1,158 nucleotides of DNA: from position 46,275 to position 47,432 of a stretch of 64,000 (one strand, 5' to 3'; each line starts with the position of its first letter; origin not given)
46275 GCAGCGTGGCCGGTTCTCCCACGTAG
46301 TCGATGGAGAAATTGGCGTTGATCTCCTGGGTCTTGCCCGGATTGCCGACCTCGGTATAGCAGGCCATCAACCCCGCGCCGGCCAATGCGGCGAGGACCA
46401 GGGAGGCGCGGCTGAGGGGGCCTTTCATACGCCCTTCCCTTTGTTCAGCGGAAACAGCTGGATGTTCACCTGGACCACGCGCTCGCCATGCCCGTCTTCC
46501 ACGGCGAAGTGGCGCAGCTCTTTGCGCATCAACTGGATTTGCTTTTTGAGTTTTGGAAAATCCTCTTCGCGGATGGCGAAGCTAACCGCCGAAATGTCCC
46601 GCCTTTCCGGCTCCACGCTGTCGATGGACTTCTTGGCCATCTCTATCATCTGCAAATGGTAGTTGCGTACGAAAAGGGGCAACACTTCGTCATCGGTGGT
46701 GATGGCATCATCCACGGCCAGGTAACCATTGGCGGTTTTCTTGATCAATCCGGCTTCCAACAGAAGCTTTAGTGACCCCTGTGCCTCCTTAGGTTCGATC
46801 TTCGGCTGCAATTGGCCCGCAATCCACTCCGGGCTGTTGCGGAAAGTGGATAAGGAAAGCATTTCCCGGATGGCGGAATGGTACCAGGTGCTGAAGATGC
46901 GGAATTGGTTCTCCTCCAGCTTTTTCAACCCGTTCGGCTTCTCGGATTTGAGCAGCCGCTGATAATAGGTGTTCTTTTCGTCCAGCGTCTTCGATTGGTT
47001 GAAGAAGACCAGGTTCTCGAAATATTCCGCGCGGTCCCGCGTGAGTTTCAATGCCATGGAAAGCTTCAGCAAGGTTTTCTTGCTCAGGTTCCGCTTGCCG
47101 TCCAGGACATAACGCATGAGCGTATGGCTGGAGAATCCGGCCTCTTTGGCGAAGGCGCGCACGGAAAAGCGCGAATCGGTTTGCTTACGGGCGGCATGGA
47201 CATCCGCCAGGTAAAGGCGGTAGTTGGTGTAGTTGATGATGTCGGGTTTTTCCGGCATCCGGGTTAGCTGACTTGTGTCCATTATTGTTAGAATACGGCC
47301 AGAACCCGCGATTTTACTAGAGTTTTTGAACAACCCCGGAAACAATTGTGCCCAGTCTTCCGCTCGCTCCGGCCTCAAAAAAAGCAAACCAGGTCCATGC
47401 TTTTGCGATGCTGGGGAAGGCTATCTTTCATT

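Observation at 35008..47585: Two TIGR02147-HTH / lipoprotein coupled gene pairs (plus a truncated third copy) bracket a CAZyme island next to tRNA-Pro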

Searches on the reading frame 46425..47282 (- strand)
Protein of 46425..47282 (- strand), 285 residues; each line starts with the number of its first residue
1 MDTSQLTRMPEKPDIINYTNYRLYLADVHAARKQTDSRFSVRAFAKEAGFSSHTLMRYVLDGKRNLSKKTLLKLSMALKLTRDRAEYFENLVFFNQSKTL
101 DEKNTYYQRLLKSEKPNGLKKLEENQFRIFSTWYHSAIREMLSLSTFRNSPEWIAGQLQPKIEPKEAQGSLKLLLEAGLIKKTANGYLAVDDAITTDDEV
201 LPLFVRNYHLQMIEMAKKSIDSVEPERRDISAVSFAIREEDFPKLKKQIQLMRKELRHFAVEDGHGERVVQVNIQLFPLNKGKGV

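Call 4: search_protein_families(library=ncbifam, proteins=[window:46425-47282:-], max_evalue=0.01)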
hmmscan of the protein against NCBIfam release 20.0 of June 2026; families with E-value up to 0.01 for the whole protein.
window:46425-47282:- (285 aa): 2 families
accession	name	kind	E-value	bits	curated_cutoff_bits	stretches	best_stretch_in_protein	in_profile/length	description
TIGR02147.1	Fsuc_second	paralog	5.4e-88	295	50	1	13-281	2-271/272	TIGR02147 family protein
NF053609.1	Sul12a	equivalog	0.0026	17.9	150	0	158-226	27-94/103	Sul12a family chromatin-organizing protein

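Call 5: search_protein_families(library=pfam, proteins=[window:46425-47282:-], max_evalue=0.01)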
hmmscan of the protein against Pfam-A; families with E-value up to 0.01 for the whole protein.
window:46425-47282:- (285 aa): 1 family
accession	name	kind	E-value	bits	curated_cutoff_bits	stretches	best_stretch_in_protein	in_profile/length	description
PF14394.12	DUF4423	-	4.1e-42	144.2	30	1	120-279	8-165/165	Domain of unknown function (DUF4423)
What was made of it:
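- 46425..47282 (-): HTH2: full-length TIGR02147/DUF4423 protein (285 aa). It has an XRE-type HTH followed by a winged-helix domain. NCBIfam 295 bits and Pfam DUF4423 at 4e-42 (calls 4, 5).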

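Call 10: find_homologous_proteins(query=window:46425-47282:-, max_evalue=0.00001)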
Query window:46425-47282:- (285 aa): 825 proteins with E <= 0.00001 among 2200 candidates; the best 120 are listed.
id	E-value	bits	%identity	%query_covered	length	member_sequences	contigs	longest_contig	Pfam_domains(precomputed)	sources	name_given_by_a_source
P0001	5.0e-183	625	100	100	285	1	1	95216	PF14394.13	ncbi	-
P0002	2.5e-160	550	87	100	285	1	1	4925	PF14394.13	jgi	jgi:uncharacterized protein (TIGR02147 family)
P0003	7.1e-160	549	87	100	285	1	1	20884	PF14394.13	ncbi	ncbi:MAG: TIGR02147 family protein [Fibrobacteria bacterium]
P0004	1.5e-148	512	81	99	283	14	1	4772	PF14394.13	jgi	jgi:uncharacterized protein (TIGR02147 family)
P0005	5.2e-147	507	82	99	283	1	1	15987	PF14394.13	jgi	jgi:uncharacterized protein (TIGR02147 family)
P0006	3.3e-142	491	79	99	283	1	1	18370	PF14394.13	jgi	jgi:uncharacterized protein (TIGR02147 family)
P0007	1.9e-115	403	67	95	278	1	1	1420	PF14394.13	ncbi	-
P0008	6.3e-115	402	66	96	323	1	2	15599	PF14394.13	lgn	-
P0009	1.1e-114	401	65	96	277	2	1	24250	PF14394.13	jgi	jgi:uncharacterized protein (TIGR02147 family)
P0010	5.6e-114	398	65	95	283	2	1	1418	PF14394.13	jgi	jgi:uncharacterized protein (TIGR02147 family)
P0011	2.6e-113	396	65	95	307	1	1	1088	PF14394.13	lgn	-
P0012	5.3e-113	395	66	95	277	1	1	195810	PF14394.13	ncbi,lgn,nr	ncbi:MAG: hypothetical protein JWP91_3690 [Fibrobacteres bacterium]|nr:hypothetical protein [Fibroba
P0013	5.7e-113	395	65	95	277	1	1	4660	PF14394.13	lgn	-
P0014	5.2e-112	392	65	95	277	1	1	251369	PF14394.13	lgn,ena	-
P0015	6.7e-112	392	64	96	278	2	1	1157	PF14394.13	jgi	jgi:uncharacterized protein (TIGR02147 family)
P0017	6.2e-111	388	64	95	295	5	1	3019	PF14394.13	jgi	jgi:uncharacterized protein (TIGR02147 family)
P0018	8.3e-111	388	64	95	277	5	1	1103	PF14394.13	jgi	jgi:uncharacterized protein (TIGR02147 family)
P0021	2.3e-109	383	63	95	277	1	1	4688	PF14394.13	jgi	jgi:uncharacterized protein (TIGR02147 family)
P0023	6.4e-109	382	64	94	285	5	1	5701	PF14394.13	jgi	jgi:uncharacterized protein (TIGR02147 family)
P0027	5.0e-107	376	64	96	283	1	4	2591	PF14394.13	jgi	jgi:uncharacterized protein (TIGR02147 family)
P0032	2.1e-104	367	61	95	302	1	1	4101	PF14394.13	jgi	jgi:uncharacterized protein (TIGR02147 family)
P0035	2.2e-103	364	62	95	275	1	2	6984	PF14394.13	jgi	jgi:uncharacterized protein (TIGR02147 family)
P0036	4.7e-103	363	59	96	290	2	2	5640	PF14394.13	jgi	jgi:uncharacterized protein (TIGR02147 family)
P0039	9.3e-98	345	58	95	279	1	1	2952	PF14394.13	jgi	jgi:uncharacterized protein (TIGR02147 family)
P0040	9.0e-97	342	57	95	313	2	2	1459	PF14394.13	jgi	jgi:uncharacterized protein (TIGR02147 family)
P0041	1.8e-96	341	58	95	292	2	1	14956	PF14394.13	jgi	jgi:uncharacterized protein (TIGR02147 family)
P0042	2.7e-96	340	57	95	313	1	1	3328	PF14394.13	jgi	jgi:uncharacterized protein (TIGR02147 family)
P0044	5.0e-96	340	57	96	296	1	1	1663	PF14394.13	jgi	jgi:uncharacterized protein (TIGR02147 family)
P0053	6.3e-95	336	56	95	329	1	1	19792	PF14394.13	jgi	jgi:uncharacterized protein (TIGR02147 family)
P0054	7.9e-95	336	57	97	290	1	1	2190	PF14394.13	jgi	jgi:uncharacterized protein (TIGR02147 family)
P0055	7.9e-95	336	57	95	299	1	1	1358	PF14394.13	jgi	jgi:uncharacterized protein (TIGR02147 family)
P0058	5.1e-94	333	56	95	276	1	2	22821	PF14394.13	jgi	jgi:uncharacterized protein (TIGR02147 family)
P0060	1.1e-93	332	55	96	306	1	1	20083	PF14394.13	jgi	jgi:uncharacterized protein (TIGR02147 family)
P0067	4.7e-93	330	56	95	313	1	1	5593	PF14394.13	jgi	jgi:uncharacterized protein (TIGR02147 family)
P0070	1.7e-92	328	57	95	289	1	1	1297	PF14394.13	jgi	jgi:uncharacterized protein (TIGR02147 family)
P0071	1.8e-92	328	56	95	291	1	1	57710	PF14394.13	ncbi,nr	ncbi:MAG: TIGR02147 family protein [Fibrobacteres bacterium]|nr:TIGR02147 family protein [Fibrobacte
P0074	2.3e-92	328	56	95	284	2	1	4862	PF14394.13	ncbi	ncbi:MAG: TIGR02147 family protein [Fibrobacteria bacterium]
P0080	2.7e-91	324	54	95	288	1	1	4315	PF14394.13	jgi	jgi:uncharacterized protein (TIGR02147 family)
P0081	5.8e-91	323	55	95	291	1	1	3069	PF14394.13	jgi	jgi:uncharacterized protein (TIGR02147 family)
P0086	6.2e-90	320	53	96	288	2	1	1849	PF14394.13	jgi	jgi:uncharacterized protein (TIGR02147 family)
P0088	7.9e-90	319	54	99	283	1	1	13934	PF14394.13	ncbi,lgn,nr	ncbi:MAG: TIGR02147 family protein [Hallerella sp.]|nr:TIGR02147 family protein [Hallerella sp.]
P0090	1.2e-89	319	54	95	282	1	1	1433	PF14394.13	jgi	jgi:uncharacterized protein (TIGR02147 family)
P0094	5.0e-89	317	55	96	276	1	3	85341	PF14394.13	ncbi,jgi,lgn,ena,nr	ncbi:MAG: TIGR02147 family protein [Fibrobacter sp.]|nr:TIGR02147 family protein [Fibrobacter sp.]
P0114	3.4e-88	314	53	98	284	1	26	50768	PF14394.13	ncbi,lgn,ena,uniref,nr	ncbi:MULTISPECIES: TIGR02147 family protein [Hallerella]|uniref:TIGR02147 family protein n=1 Tax=Hal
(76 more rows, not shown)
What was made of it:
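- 46425..47282 (-): Orthologues at 53-87% identity occur across Fibrobacterota (call 10).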

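Call 11: find_encoding_contigs(protein=P0012, flank=6000, max_places=2)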
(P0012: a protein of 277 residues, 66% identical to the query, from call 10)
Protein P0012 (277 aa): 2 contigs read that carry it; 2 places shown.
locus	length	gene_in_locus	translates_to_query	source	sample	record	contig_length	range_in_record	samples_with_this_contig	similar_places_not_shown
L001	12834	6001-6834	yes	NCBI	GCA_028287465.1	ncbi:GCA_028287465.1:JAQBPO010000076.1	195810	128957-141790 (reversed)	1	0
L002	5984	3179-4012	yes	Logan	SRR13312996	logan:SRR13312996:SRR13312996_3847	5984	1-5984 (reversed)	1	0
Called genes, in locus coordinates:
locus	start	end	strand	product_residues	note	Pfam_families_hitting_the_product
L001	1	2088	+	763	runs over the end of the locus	-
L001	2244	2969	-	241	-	PF03740:PdxJ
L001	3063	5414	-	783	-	PF04748:Polysacc_deac_2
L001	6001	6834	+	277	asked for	PF14394:DUF4423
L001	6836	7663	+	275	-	-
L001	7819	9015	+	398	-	PF00544:Pectate_lyase_4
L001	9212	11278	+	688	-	PF13519:VWA_2 (faint)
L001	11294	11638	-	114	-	PF04343:DUF488, PF22751:DUF488-N3a, PF22752:DUF488-N3i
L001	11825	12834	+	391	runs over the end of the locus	PF01053:Cys_Met_Meta_PP, PF00155:Aminotran_1_2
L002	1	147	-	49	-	?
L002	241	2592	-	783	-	PF04748:Polysacc_deac_2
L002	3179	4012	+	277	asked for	PF14394:DUF4423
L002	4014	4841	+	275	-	-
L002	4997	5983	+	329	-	?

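Call 12: find_encoding_contigs(protein=P0114, flank=6000, max_places=2)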
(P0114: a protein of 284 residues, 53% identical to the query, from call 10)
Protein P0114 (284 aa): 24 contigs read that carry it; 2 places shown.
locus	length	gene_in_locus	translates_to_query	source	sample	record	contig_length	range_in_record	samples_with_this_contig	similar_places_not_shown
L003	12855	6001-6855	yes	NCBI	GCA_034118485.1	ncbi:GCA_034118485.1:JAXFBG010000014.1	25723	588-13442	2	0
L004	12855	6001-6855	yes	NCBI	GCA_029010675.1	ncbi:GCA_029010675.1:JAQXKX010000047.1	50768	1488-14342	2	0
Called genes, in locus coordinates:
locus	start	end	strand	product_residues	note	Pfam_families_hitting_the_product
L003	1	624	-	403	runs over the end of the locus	PF08757:CotH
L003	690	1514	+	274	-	-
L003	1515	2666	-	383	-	PF07661:MORN_2 (faint)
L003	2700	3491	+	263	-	-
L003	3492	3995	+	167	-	-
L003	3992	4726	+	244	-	-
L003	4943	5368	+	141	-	-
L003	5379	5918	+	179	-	PF13302:Acetyltransf_3, PF13420:Acetyltransf_4, PF00583:Acetyltransf_1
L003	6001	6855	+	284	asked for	PF14394:DUF4423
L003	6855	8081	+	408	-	PF02018:CBM_4_9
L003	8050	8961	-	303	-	PF00892:EamA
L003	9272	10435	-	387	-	PF03977:OAD_beta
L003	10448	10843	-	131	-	-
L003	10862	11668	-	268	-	-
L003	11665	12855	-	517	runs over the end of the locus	PF01039:Carboxyl_trans, PF03255:ACCA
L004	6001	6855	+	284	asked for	PF14394:DUF4423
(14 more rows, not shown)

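Call 14: find_encoding_contigs(protein=P0003, flank=10000, max_places=2)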
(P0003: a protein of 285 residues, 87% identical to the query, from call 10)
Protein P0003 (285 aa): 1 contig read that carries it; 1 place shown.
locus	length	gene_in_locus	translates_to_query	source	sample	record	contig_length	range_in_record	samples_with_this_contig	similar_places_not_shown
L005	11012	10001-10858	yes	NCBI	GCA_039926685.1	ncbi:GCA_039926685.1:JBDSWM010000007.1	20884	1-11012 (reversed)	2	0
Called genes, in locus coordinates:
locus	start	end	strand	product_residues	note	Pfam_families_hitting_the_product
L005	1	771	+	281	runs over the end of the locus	PF02311:AraC_binding, PF00165:HTH_AraC (weak), PF12833:HTH_18, PF00165:HTH_AraC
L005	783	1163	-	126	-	PF02537:CRCB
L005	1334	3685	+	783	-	PF11412:DsbD_N, PF02683:DsbD_TM, PF13098:Thioredoxin_2 (weak), PF13899:Thioredoxin_7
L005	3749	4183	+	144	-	PF00072:Response_reg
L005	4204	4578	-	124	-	PF01627:Hpt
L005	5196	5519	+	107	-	PF12796:Ank_2, PF00023:Ank (faint), PF13637:Ank_4 (weak)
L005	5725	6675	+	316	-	PF00226:DnaJ, PF01556:DnaJ_C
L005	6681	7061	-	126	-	PF07661:MORN_2 (faint)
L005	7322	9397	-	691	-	PF08448:PAS_4, PF00512:HisKA (weak), PF02518:HATPase_c, PF00072:Response_reg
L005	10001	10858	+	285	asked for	PF14394:DUF4423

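Call 15: find_encoding_contigs(protein=P0006, flank=10000, max_places=2)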
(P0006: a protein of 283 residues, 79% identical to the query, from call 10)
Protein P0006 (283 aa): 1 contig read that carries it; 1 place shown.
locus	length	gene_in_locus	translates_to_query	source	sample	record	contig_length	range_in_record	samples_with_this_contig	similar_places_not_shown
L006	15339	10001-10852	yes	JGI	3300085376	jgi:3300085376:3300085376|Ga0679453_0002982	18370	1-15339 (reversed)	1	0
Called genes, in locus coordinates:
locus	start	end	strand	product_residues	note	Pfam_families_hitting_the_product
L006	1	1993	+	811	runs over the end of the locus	PF00801:PKD (faint), PF18911:PKD_4 (faint), PF10282:Lactonase (faint), PF08450:SGL (faint), PF21419:RoxA-like_Cyt-c (weak)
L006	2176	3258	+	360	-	PF10503:Esterase_PHB (weak), PF00561:Abhydrolase_1 (faint), PF00326:Peptidase_S9 (weak)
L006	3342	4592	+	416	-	PF01522:Polysacc_deac_1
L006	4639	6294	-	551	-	PF13620:CarboxypepD_reg (weak), PF13715:CarbopepD_reg_2 (weak), PF11578:DUF3237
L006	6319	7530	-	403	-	PF02922:CBM_48 (weak), PF00756:Esterase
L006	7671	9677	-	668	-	PF17210:SdrD_B (faint), PF17802:SpaA (faint), PF13620:CarboxypepD_reg, PF13620:CarboxypepD_reg, PF13715:CarbopepD_reg_2, PF13620:CarboxypepD_reg, PF13715:CarbopepD_reg_2 (weak), PF13620:CarboxypepD_reg, +7 more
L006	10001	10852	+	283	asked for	PF14394:DUF4423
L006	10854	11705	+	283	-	-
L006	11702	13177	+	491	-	PF22842:Pel9A-like_beta_helix, PF13229:Beta_helix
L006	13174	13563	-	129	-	PF00072:Response_reg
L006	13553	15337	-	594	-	?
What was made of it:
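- HTH2-LP2 is followed by PL9 in L006 and PL1 in L001 (calls 11, 15). The block is absent downstream of PL9 in L006, and other relatives have other neighbours (calls 11, 15).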

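Call 17: find_encoding_contigs(protein=P0001, flank=10000, max_places=3)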
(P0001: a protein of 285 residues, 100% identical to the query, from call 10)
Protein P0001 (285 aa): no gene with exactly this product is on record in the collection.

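Call 37: search_solved_structures(query=A4, max_evalue=10, show_alignments=2)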
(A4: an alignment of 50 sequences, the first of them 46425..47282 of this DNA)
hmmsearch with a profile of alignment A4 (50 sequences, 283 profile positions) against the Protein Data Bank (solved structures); distinct sequences matched with E-value up to 10: 2.
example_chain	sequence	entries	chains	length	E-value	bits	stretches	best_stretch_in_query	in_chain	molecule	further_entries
2b5a_A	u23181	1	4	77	0.25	13.7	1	35-82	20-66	C.BclI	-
4ktw_A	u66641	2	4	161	0.28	13.6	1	137-182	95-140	RuvC endonuclease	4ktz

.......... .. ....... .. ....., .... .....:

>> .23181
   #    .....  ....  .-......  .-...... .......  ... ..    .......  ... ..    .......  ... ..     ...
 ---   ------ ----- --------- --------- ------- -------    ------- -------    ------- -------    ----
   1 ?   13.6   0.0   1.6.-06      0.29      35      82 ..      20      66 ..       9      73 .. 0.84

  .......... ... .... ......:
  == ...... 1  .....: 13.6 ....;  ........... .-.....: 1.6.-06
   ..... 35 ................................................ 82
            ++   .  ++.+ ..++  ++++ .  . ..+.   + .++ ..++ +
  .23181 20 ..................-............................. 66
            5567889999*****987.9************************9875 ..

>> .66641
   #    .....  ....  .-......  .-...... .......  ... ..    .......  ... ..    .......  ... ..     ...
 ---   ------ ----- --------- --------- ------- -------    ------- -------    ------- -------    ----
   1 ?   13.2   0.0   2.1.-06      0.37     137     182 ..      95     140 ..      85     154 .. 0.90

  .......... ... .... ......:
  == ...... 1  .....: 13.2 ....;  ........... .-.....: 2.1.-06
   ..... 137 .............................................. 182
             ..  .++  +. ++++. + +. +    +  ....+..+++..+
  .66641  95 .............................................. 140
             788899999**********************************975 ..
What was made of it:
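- On XRE-type helix-turn-helix DNA-binding domain: The profile hit to C.BclI has E=0.25 (call 37).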

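Call 43: predict_structure(alignment_id=A4)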
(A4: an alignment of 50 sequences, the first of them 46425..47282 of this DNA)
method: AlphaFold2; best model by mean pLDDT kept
length: 285 residues; sequences in the alignment: 50
mean_pLDDT: 76.3   pTM: 0.51
mean pLDDT of the five models: 76.3, 74.6, 73.0, 69.8, 65.0
residues with pLDDT >= 90: 69; 70-90: 135; 50-70: 56; < 50: 25
segments of 3 or more residues with pLDDT < 50: 1-9, 115-119, 278-280, 282-285
pLDDT, mean of each block of 10 residues (from residue 1): 40 78 90 90 93 91 91 93 90 85 75 55 70 84 82 85 91 88 84 54 67 75 67 59 73 70 73 60 45
secondary structure, 60 per line:
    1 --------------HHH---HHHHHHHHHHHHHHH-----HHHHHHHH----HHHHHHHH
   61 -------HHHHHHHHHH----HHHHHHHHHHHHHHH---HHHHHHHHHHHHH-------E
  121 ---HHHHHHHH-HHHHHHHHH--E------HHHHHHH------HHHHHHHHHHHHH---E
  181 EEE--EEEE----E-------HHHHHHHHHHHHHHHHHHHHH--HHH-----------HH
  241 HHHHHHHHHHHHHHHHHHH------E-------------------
elements in order: H21-35 H41-48 H53-60 H68-77 H82-96 H100-112 H124-131 H133-141 H151-157 H164-176 E180-183 E186-189 H202-222 H239-259

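Call 46: fold_search(model_id=the predicted structure, library=pdb)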
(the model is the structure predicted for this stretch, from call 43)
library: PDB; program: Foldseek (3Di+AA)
matches with E <= 10: 524; with E <= 0.001: 0
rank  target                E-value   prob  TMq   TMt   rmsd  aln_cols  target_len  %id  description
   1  3vk0_A                1.0e-01  0.99  0.19  0.51   4.9        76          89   17  Crystal Structure of hypothetical transcription factor NHTF from Neisseria (released 2012-03-14)
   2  4b8x_B                1.5e-01  0.44  0.17  0.29  15.7       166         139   16  Near atomic resolution crystal structure of Sco5413, a MarR family transcriptional regulator from Streptomyces coelico (released 2012-10-17)
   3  2pex_B                1.6e-01  0.60  0.18  0.33  16.5       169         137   14  Structure of reduced C22S OhrR from Xanthamonas Campestris (released 2007-12-11)
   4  3vk0_B                1.8e-01  0.97  0.17  0.48   8.9        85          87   13  Crystal Structure of hypothetical transcription factor NHTF from Neisseria (released 2012-03-14)
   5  3vk0_C                2.0e-01  0.98  0.19  0.52   5.5        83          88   17  Crystal Structure of hypothetical transcription factor NHTF from Neisseria (released 2012-03-14)
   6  8efy_C                2.0e-01  0.51  0.17  0.16  12.9       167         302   16  Structure of double homo-hexameric AAA+ ATPase RuvB motors (released 2023-05-10)
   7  6k4y_M                2.1e-01  0.77  0.17  0.22  19.0       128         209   12  CryoEM structure of sigma appropriation complex (released 2019-08-07)
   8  8efv_B                2.1e-01  0.47  0.17  0.16  13.2       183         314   17  Structure of single homo-hexameric Holliday junction ATP-dependent DNA helicase RuvB motor (released 2023-05-10)
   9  4g6q_B                2.2e-01  0.85  0.31  0.43   6.9       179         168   12  The crystal structure of a functionally unknown protein Kfla_6221 from Kribbella flavida DSM 17836 (released 2012-09-19)
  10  5f8e_A                2.2e-01  0.54  0.20  0.17  14.2       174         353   10  Rv2258c-SAH (released 2016-06-29)
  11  7csy_B                2.6e-01  0.96  0.22  0.57  10.4       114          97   13  Pseudomonas aeruginosa antitoxin HigA with higBA promoter (released 2021-01-13)
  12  6cf1_A                2.8e-01  0.98  0.21  0.59   6.8       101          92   20  Proteus vulgaris HigA antitoxin structure (released 2019-02-27)
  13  1y7y_A                2.9e-01  0.98  0.17  0.60   4.7        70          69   23  High-resolution crystal structure of the restriction-modification controller protein C.AhdI from Aeromonas hydrophila (released 2005-02-22)
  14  6f8h_A                2.9e-01  0.96  0.19  0.50   8.2        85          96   21  antitoxin GraA (released 2019-01-30)
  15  9chn_C                3.1e-01  0.97  0.19  0.55   7.0        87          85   23  P. vulgaris trimeric HigBA- operator 2 DNA (released 2025-07-02)
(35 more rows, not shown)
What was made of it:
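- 46425..47282 (-): The AF2 model has pLDDT 76 (call 43), with domain-level Foldseek hits to HigA/C.AhdI/NHTF and MarR proteins (call 46).
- On XRE-type helix-turn-helix DNA-binding domain: At fold level, Foldseek probability is 0.97-0.99 and TM(target) 0.5-0.6 to HigA, C.AhdI and NHTF, but E>=0.1 (call 46).
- Foldseek probability is 0.97-0.99 (call 46); the profile hit to C.BclI has E=0.25 (call 37). Residues about 150-190 form helix-helix-wing, like MarR proteins (calls 43, 46).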

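Call 82: search_protein_representatives(alignment_id=A4)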
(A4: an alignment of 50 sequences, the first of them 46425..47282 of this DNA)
Query: 50 sequences, 283 profile positions. Proteins with E-value up to 0.001 (for the whole library): 17470; up to 1e-10: 12678; up to 1e-30: 4011. The best 150 are listed.
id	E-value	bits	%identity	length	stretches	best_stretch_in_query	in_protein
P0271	5.4e-129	445.8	-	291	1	11-283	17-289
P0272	3.1e-95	335.0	-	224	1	60-282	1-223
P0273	1.1e-88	313.5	-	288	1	13-282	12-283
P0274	2.4e-84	299.3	-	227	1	59-280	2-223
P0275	2.6e-83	295.9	-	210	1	74-282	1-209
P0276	1.6e-81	290.1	-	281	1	11-281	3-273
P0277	4.1e-81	288.7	-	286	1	5-282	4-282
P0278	7.9e-80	284.5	-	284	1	8-282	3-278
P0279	2.6e-79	282.8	-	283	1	6-280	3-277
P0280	3.2e-79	282.5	-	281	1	9-281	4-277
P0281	3.3e-79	282.5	-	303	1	9-282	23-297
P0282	5.9e-79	281.6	-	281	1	12-281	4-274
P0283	6.1e-79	281.6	-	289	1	5-282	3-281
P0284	7.1e-79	281.4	-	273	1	14-282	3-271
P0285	2.6e-78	279.5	-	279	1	14-282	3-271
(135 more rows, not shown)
